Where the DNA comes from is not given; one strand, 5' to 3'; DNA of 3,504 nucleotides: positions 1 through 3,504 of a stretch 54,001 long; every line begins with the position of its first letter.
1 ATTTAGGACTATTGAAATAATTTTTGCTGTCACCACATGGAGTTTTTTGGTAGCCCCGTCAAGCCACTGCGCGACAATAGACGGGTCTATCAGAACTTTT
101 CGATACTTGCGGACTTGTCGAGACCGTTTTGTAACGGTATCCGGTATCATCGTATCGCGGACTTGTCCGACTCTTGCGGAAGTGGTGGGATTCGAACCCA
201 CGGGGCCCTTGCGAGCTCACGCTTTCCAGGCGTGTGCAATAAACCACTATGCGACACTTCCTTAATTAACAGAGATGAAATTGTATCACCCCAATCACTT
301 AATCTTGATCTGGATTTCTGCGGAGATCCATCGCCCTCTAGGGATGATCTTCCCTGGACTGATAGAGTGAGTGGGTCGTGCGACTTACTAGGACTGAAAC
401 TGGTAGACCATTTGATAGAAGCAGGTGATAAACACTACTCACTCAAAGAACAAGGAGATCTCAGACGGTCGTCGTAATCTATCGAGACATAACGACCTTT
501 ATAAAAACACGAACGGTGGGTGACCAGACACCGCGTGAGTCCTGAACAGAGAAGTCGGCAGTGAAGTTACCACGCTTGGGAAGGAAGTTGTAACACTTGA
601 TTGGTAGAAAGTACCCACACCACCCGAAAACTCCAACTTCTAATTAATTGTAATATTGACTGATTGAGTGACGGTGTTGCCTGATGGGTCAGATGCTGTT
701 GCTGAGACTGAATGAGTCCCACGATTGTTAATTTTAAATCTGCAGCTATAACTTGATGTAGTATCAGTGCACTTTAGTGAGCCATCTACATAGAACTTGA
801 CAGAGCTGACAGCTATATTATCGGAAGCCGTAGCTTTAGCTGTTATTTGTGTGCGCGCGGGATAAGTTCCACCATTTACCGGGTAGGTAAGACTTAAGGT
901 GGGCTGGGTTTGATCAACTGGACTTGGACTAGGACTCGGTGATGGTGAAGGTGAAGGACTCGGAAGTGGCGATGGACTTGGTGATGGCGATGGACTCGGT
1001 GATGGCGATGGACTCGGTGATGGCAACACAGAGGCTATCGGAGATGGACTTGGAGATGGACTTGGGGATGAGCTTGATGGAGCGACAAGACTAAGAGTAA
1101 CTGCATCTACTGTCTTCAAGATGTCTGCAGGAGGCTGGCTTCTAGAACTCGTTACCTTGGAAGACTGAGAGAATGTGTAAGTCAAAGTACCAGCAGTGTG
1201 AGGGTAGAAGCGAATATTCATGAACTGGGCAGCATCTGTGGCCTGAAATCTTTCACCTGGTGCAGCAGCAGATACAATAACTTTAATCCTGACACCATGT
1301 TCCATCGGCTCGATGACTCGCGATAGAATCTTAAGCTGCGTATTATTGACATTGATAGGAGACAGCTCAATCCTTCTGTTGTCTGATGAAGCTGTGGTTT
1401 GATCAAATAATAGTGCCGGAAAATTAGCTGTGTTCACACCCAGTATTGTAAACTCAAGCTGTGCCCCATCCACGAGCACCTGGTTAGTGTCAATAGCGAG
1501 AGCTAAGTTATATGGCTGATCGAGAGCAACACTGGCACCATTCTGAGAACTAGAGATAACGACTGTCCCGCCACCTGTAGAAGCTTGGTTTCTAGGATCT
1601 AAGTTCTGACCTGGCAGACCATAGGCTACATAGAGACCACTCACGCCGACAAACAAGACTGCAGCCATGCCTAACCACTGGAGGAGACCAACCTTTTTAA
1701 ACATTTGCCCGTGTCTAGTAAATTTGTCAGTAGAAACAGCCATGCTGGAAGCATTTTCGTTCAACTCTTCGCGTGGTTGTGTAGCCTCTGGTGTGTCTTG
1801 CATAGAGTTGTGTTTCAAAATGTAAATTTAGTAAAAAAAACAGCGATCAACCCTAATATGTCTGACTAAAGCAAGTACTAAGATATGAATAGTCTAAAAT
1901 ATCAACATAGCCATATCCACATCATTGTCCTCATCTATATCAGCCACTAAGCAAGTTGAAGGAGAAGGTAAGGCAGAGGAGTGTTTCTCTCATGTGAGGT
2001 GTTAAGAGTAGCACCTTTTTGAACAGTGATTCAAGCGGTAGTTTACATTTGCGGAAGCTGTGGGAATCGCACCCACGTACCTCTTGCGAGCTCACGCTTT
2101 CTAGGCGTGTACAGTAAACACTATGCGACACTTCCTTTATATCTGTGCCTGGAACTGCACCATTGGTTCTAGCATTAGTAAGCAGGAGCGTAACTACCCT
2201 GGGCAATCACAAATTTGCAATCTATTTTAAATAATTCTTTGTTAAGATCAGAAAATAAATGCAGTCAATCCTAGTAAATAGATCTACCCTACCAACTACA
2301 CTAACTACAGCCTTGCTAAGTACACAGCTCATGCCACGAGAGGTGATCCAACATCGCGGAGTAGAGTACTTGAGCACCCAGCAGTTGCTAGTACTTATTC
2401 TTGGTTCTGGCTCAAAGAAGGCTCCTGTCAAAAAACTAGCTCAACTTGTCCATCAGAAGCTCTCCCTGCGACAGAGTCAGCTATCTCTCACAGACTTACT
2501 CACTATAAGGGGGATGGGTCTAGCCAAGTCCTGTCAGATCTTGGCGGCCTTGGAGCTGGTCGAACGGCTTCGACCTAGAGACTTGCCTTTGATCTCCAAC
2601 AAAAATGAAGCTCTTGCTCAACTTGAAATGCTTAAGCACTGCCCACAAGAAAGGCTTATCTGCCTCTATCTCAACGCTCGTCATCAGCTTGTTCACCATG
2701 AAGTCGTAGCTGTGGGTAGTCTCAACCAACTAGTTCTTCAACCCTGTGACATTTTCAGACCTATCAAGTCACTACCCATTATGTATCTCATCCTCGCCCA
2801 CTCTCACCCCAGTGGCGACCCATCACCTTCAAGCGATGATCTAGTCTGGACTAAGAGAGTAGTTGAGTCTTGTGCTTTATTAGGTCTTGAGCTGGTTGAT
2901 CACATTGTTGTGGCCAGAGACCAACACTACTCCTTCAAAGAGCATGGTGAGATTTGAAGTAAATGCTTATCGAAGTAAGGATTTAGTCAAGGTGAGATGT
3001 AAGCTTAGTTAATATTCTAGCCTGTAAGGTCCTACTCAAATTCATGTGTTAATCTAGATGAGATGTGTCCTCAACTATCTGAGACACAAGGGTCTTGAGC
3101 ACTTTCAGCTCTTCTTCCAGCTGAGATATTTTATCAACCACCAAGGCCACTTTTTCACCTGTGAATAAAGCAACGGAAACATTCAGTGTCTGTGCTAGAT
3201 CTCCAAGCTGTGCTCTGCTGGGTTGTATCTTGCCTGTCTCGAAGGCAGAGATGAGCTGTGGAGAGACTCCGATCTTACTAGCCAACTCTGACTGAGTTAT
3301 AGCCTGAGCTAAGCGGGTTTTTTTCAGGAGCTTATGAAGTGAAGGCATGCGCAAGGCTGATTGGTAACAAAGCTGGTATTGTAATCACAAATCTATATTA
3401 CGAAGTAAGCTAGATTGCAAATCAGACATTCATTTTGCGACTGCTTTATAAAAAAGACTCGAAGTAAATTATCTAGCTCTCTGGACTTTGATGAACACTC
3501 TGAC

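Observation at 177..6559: Tandem duplication apparently made by unequal crossover between two different tRNA-Ser isoacceptor genes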

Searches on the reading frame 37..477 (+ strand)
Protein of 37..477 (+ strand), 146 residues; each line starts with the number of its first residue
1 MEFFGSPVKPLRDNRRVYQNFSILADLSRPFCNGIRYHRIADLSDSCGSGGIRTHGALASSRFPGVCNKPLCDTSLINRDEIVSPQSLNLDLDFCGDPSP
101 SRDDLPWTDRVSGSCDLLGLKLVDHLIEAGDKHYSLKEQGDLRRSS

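Call 6: search_protein_families(library=pfam, proteins=[window:37-477:+], max_evalue=0.01)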
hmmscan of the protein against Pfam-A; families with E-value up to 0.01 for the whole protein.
window:37-477:+ (146 aa): 1 family
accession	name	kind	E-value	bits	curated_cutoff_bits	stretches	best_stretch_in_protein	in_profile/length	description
PF04002.20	RadC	-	3.2e-08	34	22.1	1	96-140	76-120/121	RadC-like JAB domain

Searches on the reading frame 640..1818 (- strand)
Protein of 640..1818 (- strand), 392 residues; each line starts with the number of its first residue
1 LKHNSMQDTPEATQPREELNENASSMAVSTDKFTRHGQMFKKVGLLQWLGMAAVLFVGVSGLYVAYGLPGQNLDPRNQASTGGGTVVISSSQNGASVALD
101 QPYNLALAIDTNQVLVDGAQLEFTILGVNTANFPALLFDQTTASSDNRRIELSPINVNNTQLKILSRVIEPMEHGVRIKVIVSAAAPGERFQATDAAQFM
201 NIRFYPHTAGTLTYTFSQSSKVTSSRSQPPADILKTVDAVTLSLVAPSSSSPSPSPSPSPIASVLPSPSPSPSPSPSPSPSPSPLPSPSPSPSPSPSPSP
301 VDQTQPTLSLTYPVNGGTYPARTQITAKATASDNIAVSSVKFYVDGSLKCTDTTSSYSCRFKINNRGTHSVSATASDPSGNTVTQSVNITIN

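Call 6: search_protein_families(library=pfam, proteins=[window:640-1818:-], max_evalue=0.01)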
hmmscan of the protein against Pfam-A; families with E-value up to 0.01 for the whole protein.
window:640-1818:- (392 aa): 3 families
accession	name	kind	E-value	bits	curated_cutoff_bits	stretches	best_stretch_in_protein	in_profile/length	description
PF17957.7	Big_7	-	5.1e-16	59.5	24.1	1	306-373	1-70/70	Bacterial Ig domain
PF06832.18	BiPBP_C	-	0.0019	18.5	26.8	0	303-387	7-88/90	Penicillin-Binding Protein C-terminus Family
PF22508.2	InlJ_IG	-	0.0033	17.9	26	0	301-339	24-63/81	Internalin J, Immunoglobulin-like domain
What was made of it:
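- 640..1818 (-): Unit B anchor paralog with an intact ORF: TM helix, cohesin-fold domain, Ser/Pro linker, and a Big_7 Ig domain in place of PKD. Pfam Big_7 5e-16 (call 6).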

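Call 9: find_encoding_contigs(protein=window:640-1818:-, flank=10000, max_places=10)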
Protein window:640-1818:- (392 aa): no gene with exactly this product is on record in the collection.
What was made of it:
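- Tried and rejected: Exact look-up of paralog B as the longest ORF found nothing, because the gene is called from a later start (call 9).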

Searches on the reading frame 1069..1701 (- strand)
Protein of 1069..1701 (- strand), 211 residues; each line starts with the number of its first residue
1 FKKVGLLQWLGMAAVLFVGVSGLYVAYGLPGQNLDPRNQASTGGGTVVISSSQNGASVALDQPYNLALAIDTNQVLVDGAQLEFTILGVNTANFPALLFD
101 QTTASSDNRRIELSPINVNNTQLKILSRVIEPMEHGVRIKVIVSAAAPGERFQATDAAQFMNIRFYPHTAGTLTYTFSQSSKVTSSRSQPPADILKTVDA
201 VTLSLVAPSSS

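Call 42: search_protein_families(library=pfam, proteins=[window:1078-1620:-], max_evalue=10)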
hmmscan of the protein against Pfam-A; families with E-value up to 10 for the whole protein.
seq(181 aa): 1 family
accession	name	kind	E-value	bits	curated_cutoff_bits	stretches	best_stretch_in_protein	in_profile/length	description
PF12019.13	GspH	-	0.0094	16.9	21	1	10-90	13-93/108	Type II transport protein GspH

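Call 75: search_protein_representatives(protein=window:1069-1701:-)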
Query: 211 residues. Proteins with E-value up to 0.001 (for the whole library): 37; up to 1e-10: 6; up to 1e-30: 1. The best 37 are listed.
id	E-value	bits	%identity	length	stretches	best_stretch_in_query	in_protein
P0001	1.3e-41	158.7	49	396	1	7-210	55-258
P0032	4.3e-22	95.0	35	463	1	1-209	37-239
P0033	2.9e-18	82.5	32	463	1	7-205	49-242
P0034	5.3e-17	78.4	31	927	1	2-205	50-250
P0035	2.4e-15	73.0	28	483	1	4-207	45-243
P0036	1.1e-11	61.0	36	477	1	10-210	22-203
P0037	1.1e-09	54.6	33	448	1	29-204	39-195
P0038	6.4e-09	52.0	35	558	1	8-210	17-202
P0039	2.7e-08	50.0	27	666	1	10-202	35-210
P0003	1.2e-07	47.9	31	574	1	15-206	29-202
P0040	2.1e-07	47.1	30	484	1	6-209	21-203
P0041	4.2e-07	46.1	32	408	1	2-210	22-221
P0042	1.5e-06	44.3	32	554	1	12-206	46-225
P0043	1.8e-06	44.0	29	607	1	13-206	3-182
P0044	2.2e-06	43.7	34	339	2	151-210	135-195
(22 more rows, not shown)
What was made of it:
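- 640..1818 (-): Its best hit in 1.84e9 representatives is the unit A protein (call 75).
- The next hit is 35% (call 75). The nearest homolog of paralog B other than paralog A is 35% identical (call 75).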

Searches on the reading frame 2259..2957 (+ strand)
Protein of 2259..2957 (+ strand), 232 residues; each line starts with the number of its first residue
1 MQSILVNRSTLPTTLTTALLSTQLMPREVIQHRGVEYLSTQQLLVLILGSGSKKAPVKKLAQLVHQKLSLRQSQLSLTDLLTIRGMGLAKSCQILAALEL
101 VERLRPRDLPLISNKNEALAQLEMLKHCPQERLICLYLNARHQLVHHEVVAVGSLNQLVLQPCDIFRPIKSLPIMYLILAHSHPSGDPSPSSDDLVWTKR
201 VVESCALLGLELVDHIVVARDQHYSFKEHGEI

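Call 6: search_protein_families(library=pfam, proteins=[window:2259-2957:+], max_evalue=0.01)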
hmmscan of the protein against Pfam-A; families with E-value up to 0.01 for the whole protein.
window:2259-2957:+ (232 aa): 3 families
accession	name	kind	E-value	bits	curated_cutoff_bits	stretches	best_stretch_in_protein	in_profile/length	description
PF04002.20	RadC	-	4.6e-30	104.5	22.1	1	118-230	6-120/121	RadC-like JAB domain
PF20582.4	UPF0758_N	-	9.6e-10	38.8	27.1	1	24-92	8-77/77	UPF0758 N-terminal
PF14464.11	Prok-JAB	-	0.0022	18.3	25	1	176-201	68-93/114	Prokaryotic homologs of the JAB domain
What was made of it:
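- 2259..2957 (+): Unit A radC (UPF0758 N-terminal domain + RadC-like JAB domain), on the opposite strand. Pfam RadC 4.6e-30 (call 6).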

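Call 67: search_protein_families(library=phrogs, proteins=[window:2259-2957:+], max_evalue=0.001)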
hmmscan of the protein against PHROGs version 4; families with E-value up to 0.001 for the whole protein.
window:2259-2957:+ (232 aa): 1 family
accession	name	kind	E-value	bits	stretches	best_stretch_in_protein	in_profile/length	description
phrog_10276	-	DNA, RNA and nucleotide metabolism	1.1e-25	91.4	1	114-231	32-152/153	DNA repair protein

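Call 82: find_related_loci(query=window:2259-2957:+, collection=viral_contigs, flank=8000)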
Query window:2259-2957:+ (232 aa) in viral_contigs; peptide patterns used: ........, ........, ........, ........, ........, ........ (x = any residue, [..] = any of these).
58 stretches matched a pattern, but none encodes a relative of the query by tblastn (E <= 1e-3).

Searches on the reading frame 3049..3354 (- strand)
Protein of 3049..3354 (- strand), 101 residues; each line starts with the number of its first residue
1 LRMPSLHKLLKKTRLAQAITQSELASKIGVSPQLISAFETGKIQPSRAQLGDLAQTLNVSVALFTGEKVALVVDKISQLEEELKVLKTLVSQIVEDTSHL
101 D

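Call 6: search_protein_families(library=pfam, proteins=[window:3049-3354:-], max_evalue=0.01)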
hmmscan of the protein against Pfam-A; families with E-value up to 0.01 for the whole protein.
window:3049-3354:- (101 aa): 10 families
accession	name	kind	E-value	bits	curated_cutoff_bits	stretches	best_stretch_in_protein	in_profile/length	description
PF01381.28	HTH_3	-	1.7e-13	50.8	23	1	10-63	1-54/55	Helix-turn-helix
PF13560.12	HTH_31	-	1.8e-09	38.2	27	1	9-63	5-60/64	Helix-turn-helix domain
PF12844.13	HTH_19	-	3.1e-08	33.8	30.2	1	8-60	2-54/64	Helix-turn-helix domain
PF13413.12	HTH_25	-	0.00013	22.1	24.6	1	9-44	1-36/62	Helix-turn-helix domain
PF13443.12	HTH_26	-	0.00047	20.8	22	1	17-61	9-54/63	Cro/C1-type HTH DNA-binding domain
PF08279.18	HTH_11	-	0.002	18.4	25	0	7-35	6-32/55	HTH domain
PF13412.12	HTH_24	-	0.0026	17.7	21.9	0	19-36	18-35/48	Winged helix-turn-helix DNA-binding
PF04967.18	HTH_10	-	0.0059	16.8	23.1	0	45-60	21-36/53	HTH DNA binding domain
PF12802.13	MarR_2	-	0.0062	17.1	27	0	19-36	21-38/61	MarR family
PF01047.28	MarR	-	0.0079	16.5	24.6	0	16-36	15-35/59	MarR family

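Call 67: search_protein_families(library=phrogs, proteins=[window:3049-3354:-], max_evalue=0.001)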
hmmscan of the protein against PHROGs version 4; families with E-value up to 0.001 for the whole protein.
window:3049-3354:- (101 aa): 17 families
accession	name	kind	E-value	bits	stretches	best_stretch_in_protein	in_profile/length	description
phrog_8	-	transcription regulation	2.2e-12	48.1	1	2-67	73-138/346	transcriptional regulator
phrog_2439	-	transcription regulation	2.2e-11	44.3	1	8-69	10-71/367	transcriptional regulator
phrog_2967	-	transcription regulation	2.5e-10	41.3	1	9-96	14-100/225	transcriptional regulator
phrog_5823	-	transcription regulation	2.5e-09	37.8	1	6-87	7-88/404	transcriptional regulator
phrog_3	-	transcription regulation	5.6e-09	37.3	1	1-73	84-155/430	transcriptional repressor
phrog_4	-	transcription regulation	1.7e-08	34.9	1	4-67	135-195/400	transcriptional repressor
phrog_2328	-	transcription regulation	9.1e-07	29.7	1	10-67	20-78/128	transcriptional repressor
phrog_1373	-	transcription regulation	1.6e-06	29.2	1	8-78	66-136/166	transcriptional regulator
phrog_2104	-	unknown function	6.4e-06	27.3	1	10-48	44-82/103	-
phrog_4836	-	transcription regulation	8.4e-06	26.5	1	7-71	77-142/194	CII-like regulator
phrog_638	-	transcription regulation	7e-05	23.7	1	5-61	3-60/145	transcriptional regulator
phrog_7241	-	transcription regulation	8.3e-05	23.6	1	14-62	70-118/122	transcriptional regulator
phrog_1124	-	transcription regulation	0.00011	22.8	1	5-48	8-52/177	transcriptional regulator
phrog_35195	-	unknown function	0.00017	22.2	1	10-90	7-89/159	-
phrog_1468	-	transcription regulation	0.00022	21.8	0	12-42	13-44/67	transcriptional repressor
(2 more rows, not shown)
